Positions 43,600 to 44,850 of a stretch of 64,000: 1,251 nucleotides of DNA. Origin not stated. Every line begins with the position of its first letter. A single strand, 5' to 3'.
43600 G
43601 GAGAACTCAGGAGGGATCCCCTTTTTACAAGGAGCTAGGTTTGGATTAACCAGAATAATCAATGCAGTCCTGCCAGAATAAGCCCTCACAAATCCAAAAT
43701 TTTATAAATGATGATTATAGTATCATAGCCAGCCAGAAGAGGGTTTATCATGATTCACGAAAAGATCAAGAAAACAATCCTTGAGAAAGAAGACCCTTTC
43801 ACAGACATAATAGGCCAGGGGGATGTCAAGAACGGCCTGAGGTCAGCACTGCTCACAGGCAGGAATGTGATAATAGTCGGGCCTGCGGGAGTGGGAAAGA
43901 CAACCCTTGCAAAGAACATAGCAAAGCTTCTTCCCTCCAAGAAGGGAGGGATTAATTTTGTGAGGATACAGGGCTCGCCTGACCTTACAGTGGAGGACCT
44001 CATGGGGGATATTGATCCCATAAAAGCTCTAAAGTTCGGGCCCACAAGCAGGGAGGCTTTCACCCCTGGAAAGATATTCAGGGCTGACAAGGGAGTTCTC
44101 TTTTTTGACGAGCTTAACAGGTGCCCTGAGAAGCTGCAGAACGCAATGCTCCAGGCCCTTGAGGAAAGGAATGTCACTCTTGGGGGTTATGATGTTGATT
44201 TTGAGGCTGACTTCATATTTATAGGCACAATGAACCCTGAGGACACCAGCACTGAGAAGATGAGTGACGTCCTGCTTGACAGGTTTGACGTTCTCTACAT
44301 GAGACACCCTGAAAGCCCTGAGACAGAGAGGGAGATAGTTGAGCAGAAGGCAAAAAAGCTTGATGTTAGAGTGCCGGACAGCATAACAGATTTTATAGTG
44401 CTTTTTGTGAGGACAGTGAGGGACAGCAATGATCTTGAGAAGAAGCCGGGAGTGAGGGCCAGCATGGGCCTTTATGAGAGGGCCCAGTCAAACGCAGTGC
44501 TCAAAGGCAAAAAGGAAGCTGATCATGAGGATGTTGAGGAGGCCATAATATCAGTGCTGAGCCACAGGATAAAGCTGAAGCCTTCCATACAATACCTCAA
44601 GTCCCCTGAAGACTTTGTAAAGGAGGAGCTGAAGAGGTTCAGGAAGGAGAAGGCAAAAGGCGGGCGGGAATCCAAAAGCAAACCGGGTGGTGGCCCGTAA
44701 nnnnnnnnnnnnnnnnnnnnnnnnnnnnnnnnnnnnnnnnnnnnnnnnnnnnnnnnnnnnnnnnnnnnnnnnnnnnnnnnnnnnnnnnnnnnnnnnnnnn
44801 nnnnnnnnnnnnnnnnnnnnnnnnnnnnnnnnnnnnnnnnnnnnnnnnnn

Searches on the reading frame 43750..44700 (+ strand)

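Call 16: search_protein_families(library=ncbifam, proteins=[window:43750-44700:+], max_evalue=0.00001)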
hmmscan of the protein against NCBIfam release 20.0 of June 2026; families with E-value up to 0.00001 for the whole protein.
window:43750-44700:+ (316 aa): 22 families
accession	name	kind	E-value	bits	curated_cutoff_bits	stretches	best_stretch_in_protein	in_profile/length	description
TIGR02442.1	Cob-chelat-sub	hypoth_equivalog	4.8e-26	91.4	779.45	2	80-200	97-214/641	putative cobaltochelatase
TIGR02031.1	BchD-ChlD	equivalog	1e-21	77.3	499.55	1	40-278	19-275/608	magnesium chelatase ATPase subunit D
TIGR02640.1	gas_vesic_GvpN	equivalog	6.9e-18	65.1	266.8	1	26-274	10-262/262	gas vesicle protein GvpN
TIGR02030.1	BchI-ChlI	equivalog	1.9e-17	63.5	466.95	1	82-201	103-219/337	magnesium chelatase ATPase subunit I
TIGR00764.1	lon_rel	equivalog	4.4e-15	55.3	516.6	1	81-266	182-388/608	ATP-dependent protease LonB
TIGR00368.1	TIGR00368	hypoth_equivalog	1.9e-14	53.2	362.4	1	13-63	187-237/499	YifB family Mg chelatase-like AAA ATPase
NF047784.1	MadB_ATPase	equivalog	2.8e-12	46.4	475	1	111-270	136-283/298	MadB family AAA-type ATPase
NF007365.0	PRK09862.1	equivalog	3.6e-11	42.3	530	1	14-63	187-236/506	YifB family Mg chelatase-like AAA ATPase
NF038308.1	RNA_repair_RtcR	equivalog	5.5e-11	42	650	1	39-160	206-325/530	RNA repair transcriptional activator RtcR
TIGR02902.1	spore_lonB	equivalog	1.4e-09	37.1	723.3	1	15-145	62-207/531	ATP-dependent protease LonB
TIGR02903.1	spore_lon_C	equivalog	3.7e-09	35.7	678.8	1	7-220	141-385/615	Lon family ATP-dependent protease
NF049963.1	RespRegFlgRCampy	domain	1.3e-07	30.9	750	1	33-202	153-320/429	fla regulon two-component system response regulator FlgR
NF000868.0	PRK00080.1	equivalog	1.9e-07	30.3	282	0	39-61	53-75/330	Holliday junction branch migration DNA helicase RuvB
TIGR02788.1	VirB11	equivalog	2e-07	30.3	249.95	1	8-65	115-172/308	P-type DNA transfer ATPase VirB11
NF051870.1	NAssimRespRegNtrX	equivalog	2.3e-07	30.1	600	1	19-191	140-310/452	nitrogen assimilation response regulator NtrX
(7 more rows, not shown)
